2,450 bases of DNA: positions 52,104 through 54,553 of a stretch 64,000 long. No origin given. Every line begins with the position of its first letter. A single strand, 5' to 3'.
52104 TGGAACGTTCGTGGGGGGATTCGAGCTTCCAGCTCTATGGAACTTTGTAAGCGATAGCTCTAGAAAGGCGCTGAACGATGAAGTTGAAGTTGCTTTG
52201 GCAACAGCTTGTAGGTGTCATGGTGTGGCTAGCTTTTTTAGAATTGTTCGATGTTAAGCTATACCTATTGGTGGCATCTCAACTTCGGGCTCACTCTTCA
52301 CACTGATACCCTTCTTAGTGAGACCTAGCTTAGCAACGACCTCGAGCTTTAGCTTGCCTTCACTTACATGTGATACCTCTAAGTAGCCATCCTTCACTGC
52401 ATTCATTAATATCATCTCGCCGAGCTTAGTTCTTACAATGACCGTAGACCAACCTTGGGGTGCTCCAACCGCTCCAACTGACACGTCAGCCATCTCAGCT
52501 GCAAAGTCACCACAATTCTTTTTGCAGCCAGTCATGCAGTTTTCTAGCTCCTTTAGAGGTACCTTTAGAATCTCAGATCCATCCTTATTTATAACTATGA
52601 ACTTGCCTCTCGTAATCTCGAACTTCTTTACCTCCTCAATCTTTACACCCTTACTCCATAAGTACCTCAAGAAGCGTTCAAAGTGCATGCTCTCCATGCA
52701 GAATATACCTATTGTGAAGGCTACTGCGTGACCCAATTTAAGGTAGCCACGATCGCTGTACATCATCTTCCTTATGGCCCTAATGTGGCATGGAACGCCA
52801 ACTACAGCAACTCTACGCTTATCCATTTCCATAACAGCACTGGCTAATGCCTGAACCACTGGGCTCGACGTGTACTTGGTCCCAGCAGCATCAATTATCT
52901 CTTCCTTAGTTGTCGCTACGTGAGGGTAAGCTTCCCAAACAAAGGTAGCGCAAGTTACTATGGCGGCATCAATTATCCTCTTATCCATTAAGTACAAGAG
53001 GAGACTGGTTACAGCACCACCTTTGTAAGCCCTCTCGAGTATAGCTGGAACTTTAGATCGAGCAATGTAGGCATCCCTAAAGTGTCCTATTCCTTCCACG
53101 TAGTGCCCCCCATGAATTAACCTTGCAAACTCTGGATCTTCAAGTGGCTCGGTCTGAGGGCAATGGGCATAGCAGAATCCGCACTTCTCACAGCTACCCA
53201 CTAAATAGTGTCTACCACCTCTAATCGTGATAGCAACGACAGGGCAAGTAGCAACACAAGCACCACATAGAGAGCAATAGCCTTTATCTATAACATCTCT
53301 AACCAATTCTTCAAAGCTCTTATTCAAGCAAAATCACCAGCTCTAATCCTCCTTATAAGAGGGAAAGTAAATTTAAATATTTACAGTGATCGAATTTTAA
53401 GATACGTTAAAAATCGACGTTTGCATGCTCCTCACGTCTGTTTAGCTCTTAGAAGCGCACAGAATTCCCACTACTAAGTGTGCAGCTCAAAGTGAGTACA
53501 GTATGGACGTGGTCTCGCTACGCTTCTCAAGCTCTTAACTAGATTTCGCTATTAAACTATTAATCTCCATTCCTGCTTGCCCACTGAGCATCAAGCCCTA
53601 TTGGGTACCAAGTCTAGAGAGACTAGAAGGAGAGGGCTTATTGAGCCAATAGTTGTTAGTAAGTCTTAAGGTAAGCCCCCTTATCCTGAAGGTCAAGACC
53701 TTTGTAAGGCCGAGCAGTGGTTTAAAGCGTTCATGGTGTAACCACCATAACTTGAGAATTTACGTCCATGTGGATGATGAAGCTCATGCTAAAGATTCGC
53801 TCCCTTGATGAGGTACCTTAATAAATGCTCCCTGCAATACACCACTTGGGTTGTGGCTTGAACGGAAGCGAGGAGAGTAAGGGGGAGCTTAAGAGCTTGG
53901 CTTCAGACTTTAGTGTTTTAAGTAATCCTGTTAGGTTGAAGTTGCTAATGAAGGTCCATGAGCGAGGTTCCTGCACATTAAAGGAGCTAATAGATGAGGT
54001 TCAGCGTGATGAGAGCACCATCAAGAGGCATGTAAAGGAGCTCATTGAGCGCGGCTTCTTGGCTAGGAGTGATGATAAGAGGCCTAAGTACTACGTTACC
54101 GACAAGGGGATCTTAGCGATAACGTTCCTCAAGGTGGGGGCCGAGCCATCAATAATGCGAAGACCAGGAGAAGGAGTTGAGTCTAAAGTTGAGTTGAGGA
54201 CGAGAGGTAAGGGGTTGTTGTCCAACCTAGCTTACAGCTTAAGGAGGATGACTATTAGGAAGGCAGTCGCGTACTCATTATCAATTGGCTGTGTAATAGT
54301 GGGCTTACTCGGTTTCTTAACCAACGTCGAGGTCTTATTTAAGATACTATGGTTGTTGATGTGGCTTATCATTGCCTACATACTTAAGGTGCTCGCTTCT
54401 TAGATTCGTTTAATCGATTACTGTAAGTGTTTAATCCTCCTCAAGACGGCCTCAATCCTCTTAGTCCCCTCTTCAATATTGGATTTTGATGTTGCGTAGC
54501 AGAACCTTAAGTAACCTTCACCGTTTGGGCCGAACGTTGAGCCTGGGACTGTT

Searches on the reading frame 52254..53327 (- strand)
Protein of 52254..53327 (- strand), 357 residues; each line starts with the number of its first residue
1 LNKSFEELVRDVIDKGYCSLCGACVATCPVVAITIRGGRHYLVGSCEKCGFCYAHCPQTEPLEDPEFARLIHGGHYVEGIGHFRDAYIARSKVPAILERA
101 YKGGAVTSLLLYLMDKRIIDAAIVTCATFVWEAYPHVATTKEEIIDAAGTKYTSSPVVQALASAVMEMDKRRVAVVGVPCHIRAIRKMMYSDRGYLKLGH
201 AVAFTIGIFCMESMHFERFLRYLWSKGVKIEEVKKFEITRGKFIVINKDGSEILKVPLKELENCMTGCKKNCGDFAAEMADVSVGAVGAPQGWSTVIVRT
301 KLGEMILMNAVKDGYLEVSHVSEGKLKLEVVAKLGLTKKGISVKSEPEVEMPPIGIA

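Call 73: search_protein_families(library=pfam, proteins=[window:52254-53327:-], max_evalue=0.000001)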
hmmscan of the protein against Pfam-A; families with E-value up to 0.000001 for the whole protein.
window:52254-53327:- (357 aa): 4 families
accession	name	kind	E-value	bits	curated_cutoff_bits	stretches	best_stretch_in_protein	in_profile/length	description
PF04432.18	FrhB_FdhB_C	-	4e-42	144.1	23.3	1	171-322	2-148/150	Coenzyme F420 hydrogenase/dehydrogenase, beta subunit C terminus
PF04422.18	FrhB_FdhB_N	-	7.7e-21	74.5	22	1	86-161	1-77/78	Coenzyme F420 hydrogenase/dehydrogenase, beta subunit N-term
PF00037.32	Fer4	-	9.2e-07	28.9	21.1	0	12-34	2-24/24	4Fe-4S binding domain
PF13237.11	Fer4_10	-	1e-06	29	25.5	1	11-57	2-53/53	4Fe-4S dicluster domain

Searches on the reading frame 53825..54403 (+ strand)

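Call 73: search_protein_families(library=pfam, proteins=[window:53825-54403:+], max_evalue=0.000001)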
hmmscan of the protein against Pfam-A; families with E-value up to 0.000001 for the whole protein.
window:53825-54403:+ (192 aa): 3 families
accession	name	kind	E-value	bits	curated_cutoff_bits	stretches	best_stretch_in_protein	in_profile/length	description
PF01047.28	MarR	-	6.2e-09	36.1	24.6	1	35-85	3-53/59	MarR family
PF25212.1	HVO_A0114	-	3.3e-07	30.4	27.6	1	25-88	13-75/84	HVO_A0114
PF12840.13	HTH_20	-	7.8e-07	29.4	27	0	32-79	1-48/51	Helix-turn-helix domain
